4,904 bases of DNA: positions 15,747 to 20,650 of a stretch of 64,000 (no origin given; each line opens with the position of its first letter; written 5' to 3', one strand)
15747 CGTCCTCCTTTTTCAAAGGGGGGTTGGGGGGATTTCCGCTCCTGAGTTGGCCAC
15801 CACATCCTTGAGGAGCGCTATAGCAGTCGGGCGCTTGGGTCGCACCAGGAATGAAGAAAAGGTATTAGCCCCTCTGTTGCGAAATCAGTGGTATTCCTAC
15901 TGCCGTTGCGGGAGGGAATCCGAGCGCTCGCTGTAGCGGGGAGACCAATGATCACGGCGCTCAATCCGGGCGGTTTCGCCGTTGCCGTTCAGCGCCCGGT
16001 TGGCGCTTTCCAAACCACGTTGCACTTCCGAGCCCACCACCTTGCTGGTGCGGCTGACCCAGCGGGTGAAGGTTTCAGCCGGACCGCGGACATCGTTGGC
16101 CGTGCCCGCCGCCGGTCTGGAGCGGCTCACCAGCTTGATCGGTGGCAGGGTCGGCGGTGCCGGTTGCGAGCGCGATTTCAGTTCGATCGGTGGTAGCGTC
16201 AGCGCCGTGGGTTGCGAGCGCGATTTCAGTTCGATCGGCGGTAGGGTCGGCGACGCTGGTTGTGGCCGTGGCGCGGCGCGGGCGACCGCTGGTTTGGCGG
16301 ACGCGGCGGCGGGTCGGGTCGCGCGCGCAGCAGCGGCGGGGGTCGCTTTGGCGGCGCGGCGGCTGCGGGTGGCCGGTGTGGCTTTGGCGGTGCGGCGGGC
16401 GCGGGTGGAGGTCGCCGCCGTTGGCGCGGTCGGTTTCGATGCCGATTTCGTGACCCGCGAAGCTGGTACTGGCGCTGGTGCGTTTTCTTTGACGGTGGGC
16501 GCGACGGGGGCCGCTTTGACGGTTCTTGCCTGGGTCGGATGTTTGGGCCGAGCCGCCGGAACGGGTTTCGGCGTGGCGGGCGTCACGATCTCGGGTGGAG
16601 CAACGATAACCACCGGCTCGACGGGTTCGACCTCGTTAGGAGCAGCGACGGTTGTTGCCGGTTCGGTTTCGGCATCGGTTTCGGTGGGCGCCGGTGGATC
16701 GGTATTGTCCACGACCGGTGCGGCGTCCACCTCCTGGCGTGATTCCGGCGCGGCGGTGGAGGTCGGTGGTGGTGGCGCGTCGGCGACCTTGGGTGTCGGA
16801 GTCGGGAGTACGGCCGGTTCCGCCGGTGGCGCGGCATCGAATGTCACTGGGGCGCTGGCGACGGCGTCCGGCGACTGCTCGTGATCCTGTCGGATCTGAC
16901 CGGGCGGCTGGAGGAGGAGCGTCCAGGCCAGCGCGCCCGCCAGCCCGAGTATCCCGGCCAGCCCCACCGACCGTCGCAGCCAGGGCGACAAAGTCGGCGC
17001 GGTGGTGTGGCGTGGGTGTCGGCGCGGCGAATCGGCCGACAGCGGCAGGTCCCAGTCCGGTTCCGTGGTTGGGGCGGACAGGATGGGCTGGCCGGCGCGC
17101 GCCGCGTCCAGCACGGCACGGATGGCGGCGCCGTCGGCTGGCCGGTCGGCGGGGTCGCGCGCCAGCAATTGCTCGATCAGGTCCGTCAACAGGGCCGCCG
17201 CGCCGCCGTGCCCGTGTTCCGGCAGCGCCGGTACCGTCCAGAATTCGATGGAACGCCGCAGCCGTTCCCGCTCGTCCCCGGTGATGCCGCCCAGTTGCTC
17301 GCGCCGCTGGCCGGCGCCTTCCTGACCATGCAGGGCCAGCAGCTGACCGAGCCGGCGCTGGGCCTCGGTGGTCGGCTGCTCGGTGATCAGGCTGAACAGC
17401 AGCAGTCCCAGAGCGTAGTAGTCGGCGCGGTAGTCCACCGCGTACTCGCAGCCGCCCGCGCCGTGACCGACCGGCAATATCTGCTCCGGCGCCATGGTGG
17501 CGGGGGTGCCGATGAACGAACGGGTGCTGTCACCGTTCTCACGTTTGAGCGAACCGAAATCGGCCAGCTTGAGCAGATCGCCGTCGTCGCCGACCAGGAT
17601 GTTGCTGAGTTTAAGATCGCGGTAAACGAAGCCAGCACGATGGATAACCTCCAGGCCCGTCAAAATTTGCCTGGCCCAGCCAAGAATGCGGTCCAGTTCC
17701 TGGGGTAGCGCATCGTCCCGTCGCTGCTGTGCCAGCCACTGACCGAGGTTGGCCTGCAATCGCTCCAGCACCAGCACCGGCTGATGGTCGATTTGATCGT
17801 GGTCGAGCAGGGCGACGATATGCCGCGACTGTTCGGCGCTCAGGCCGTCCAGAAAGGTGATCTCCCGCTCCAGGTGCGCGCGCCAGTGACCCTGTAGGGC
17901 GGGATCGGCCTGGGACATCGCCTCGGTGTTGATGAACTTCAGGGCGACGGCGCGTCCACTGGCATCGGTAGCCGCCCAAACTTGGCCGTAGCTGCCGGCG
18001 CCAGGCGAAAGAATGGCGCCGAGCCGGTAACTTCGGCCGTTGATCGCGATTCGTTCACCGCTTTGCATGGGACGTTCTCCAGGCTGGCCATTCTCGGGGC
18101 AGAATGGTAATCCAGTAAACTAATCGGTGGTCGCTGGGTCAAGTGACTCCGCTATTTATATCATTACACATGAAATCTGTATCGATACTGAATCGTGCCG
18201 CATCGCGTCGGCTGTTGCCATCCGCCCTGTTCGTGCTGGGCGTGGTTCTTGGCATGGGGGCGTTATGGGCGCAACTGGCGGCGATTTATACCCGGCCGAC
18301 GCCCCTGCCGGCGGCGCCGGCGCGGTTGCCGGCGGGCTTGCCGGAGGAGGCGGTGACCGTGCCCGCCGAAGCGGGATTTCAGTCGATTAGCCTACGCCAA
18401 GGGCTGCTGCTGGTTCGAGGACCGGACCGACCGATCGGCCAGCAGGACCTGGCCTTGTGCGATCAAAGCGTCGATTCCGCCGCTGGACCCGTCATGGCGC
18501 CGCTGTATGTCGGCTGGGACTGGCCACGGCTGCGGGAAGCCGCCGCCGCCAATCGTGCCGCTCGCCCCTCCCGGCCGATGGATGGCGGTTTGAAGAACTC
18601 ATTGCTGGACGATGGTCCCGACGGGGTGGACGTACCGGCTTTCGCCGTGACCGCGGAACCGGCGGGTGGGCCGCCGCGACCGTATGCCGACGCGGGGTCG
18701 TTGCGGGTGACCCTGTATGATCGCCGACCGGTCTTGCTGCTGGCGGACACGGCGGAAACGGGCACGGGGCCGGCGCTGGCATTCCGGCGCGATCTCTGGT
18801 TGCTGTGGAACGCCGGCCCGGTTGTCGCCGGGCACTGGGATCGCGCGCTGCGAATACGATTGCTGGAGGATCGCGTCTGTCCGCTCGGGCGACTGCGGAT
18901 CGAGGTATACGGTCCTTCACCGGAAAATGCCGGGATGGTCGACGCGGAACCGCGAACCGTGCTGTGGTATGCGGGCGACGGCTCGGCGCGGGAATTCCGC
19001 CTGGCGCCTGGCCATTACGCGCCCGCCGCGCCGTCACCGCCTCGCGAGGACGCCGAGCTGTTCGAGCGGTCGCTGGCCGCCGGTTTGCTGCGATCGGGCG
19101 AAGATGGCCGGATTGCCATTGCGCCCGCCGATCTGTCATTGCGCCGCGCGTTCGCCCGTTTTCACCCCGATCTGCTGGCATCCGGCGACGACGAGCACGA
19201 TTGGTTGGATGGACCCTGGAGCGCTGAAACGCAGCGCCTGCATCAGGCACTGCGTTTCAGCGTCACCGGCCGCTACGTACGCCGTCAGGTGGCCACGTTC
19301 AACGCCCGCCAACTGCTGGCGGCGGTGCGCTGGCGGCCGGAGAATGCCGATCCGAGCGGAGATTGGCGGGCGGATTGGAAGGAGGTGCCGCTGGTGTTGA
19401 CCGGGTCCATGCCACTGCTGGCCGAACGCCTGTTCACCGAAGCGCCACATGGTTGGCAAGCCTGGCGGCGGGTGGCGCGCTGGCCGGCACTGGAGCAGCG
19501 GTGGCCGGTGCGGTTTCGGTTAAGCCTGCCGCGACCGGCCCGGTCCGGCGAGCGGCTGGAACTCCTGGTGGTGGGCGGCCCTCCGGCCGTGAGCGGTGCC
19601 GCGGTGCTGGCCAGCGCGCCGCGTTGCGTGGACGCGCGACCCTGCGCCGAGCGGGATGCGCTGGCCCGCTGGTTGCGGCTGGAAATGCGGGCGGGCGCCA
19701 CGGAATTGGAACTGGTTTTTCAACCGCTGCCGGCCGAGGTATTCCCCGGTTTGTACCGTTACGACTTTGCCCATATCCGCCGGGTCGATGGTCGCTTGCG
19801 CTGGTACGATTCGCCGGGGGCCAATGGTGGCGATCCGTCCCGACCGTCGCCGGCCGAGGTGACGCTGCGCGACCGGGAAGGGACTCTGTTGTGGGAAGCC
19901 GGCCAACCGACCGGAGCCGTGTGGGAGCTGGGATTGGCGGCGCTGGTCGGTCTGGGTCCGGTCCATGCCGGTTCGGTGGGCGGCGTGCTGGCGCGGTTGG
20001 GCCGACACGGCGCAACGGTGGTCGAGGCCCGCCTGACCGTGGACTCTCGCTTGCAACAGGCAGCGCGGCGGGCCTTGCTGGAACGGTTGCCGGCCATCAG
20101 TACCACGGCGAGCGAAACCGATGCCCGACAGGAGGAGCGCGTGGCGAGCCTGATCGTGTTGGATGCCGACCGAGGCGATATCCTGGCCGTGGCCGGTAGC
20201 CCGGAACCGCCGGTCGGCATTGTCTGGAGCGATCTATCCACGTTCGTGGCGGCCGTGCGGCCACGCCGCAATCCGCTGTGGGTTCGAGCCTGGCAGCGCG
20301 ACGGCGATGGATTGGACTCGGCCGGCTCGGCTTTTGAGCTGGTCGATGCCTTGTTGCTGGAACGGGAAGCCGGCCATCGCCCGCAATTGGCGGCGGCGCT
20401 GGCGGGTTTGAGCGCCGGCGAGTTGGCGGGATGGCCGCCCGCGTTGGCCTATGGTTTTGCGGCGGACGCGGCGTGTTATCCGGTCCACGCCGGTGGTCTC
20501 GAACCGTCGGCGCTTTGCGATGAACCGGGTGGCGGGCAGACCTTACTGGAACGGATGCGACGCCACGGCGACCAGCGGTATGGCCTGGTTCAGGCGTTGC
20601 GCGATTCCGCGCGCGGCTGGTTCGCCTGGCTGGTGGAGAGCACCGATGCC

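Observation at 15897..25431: Divergent Hanks-kinase / PBP-like / SEDS-like / FHA gene cluster in a gammaproteobacterial background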

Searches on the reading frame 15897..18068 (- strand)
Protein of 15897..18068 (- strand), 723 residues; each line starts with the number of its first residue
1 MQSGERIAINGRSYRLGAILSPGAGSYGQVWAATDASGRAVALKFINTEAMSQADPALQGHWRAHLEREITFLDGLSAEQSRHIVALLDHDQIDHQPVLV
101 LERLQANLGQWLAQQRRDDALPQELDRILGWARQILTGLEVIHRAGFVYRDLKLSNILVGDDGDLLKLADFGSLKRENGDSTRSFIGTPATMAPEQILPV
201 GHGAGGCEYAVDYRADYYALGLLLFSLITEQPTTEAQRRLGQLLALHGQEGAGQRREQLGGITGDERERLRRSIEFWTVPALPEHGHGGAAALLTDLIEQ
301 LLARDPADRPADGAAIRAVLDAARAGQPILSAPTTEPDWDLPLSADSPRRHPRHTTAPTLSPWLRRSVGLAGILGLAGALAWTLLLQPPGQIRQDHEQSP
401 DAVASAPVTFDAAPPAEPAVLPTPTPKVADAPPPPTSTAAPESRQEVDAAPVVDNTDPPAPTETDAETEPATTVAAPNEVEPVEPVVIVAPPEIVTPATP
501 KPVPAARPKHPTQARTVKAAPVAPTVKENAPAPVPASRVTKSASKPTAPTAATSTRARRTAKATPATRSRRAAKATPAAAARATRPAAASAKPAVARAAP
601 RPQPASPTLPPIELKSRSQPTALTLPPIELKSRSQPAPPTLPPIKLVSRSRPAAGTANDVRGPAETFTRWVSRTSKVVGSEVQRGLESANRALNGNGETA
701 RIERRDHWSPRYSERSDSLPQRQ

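Call 3: search_protein_families(library=pfam, proteins=[window:15897-18068:-], max_evalue=0.01)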
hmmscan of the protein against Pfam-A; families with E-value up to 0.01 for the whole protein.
window:15897-18068:- (723 aa): 3 families
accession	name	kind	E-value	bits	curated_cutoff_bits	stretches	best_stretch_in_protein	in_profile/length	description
PF00069.31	Pkinase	-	2.7e-33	115.9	31.7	1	23-311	8-253/263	Protein kinase domain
PF07714.23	PK_Tyr_Ser-Thr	-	8.5e-12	45.4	23.1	1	23-234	8-206/258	Protein tyrosine and serine/threonine kinase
PF03109.22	ABC1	-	0.00037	20.2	22.9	0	137-179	178-219/244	ABC1 atypical kinase-like domain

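Call 9: search_protein_families(library=ncbifam, proteins=[window:15897-18068:-], max_evalue=0.1)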
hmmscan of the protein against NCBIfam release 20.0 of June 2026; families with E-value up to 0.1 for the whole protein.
window:15897-18068:- (723 aa): 11 families
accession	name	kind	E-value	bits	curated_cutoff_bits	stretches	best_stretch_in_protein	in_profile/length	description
NF033483.0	PknB_PASTA_kin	equivalog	5.5e-20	71.9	450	1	14-232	9-206/563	Stk1 family PASTA domain-containing Ser/Thr kinase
NF038150.1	lanthi_synth_IV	equivalog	1.9e-19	69.5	650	1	27-234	202-396/851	class IV lanthionine synthetase LanL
NF052427.1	StpK7MSMEG_1200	equivalog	9.2e-14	50.8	900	1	14-236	9-211/601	serine/threonine protein kinase StpK7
NF047741.1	antiphage_MADS6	equivalog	9.8e-14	50.8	460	2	81-244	255-417/612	methylation-associated defense system protein kinase MAD6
NF053615.1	SerThrKinAfsKStmc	equivalog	5.1e-10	38.6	1300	1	23-196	22-183/809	protein serine/threonine kinase AfsK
TIGR03903.1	TOMM_kin_cyc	equivalog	6.9e-10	37.4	705.75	1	38-232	3-187/1267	TOMM system kinase/cyclase fusion protein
NF038151.1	lanthi_synth_III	equivalog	4.5e-09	35.3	575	1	30-228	236-423/833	class III lanthionine synthetase LanKC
NF058632.1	SerThrKinPrkT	equivalog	0.00044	19.4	280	1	134-173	125-164/322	serine/threonine protein kinase PrkT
NF009651.0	PRK13184.1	equivalog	0.0016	16.5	839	1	133-229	120-226/932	serine/threonine-protein kinase PknD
NF011463.0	PRK14879.1-4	equivalog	0.028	13.8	188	1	134-172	122-158/237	Kae1-associated kinase Bud32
NF043056.1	T4SS_LegK1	equivalog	0.075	11.6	550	0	145-198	208-262/516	Dot/Icm T4SS effector kinase LegK1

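Call 13: search_protein_families(library=padloc, proteins=[window:15897-18068:-], max_evalue=0.01)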
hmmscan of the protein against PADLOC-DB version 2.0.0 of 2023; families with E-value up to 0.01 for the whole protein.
window:15897-18068:- (723 aa): 30 families (the best 25 are shown)
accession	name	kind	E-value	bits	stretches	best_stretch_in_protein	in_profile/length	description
PDLC04138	mad6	-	8.2e-40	135.3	1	23-346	60-337/659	mads_6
PDLC04042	PD-T4-6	-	1.2e-36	124.9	1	10-240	7-218/292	-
PDLC04053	PD-T4-6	-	1.6e-25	88.3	1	14-237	11-214/311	-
PDLC03920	MkoA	-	8.8e-25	85.2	1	12-323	8-277/1112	-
PDLC04061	PD-T4-6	-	3.6e-24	84.1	1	10-240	15-229/510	-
PDLC04043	PD-T4-6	-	3.6e-21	73.8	1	8-238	12-221/452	-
PDLC04047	PD-T4-6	-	3.4e-20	70.4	1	21-230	17-208/327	-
PDLC04041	PD-T4-6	-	1.3e-19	68.8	1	23-231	37-231/443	-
PDLC01088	C3a189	-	3.1e-19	67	1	23-270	6-213/840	kinase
PDLC04054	PD-T4-6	-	5e-19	66.9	1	9-237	9-217/347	-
PDLC04060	PD-T4-6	-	1e-15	55.7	1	23-233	17-208/486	-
PDLC04044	PD-T4-6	-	1.9e-15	54.9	1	18-235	36-240/372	-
PDLC04048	PD-T4-6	-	1.1e-14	52.6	1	21-232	17-210/354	-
PDLC04040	PD-T4-6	-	3.6e-14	50.4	1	132-234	108-205/547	-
PDLC04052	PD-T4-6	-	8.6e-14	49.6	1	13-232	10-214/496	-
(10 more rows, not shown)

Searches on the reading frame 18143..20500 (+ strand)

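Call 8: search_protein_families(library=pfam, proteins=[window:18143-20500:+], max_evalue=10)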
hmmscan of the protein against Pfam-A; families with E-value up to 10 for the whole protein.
window:18143-20500:+ (786 aa): 1 family
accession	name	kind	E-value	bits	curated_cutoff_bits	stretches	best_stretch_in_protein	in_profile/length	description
PF20089.4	DUF6481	-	0.14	13.2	24.6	0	638-669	16-48/119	Family of unknown function (DUF6481)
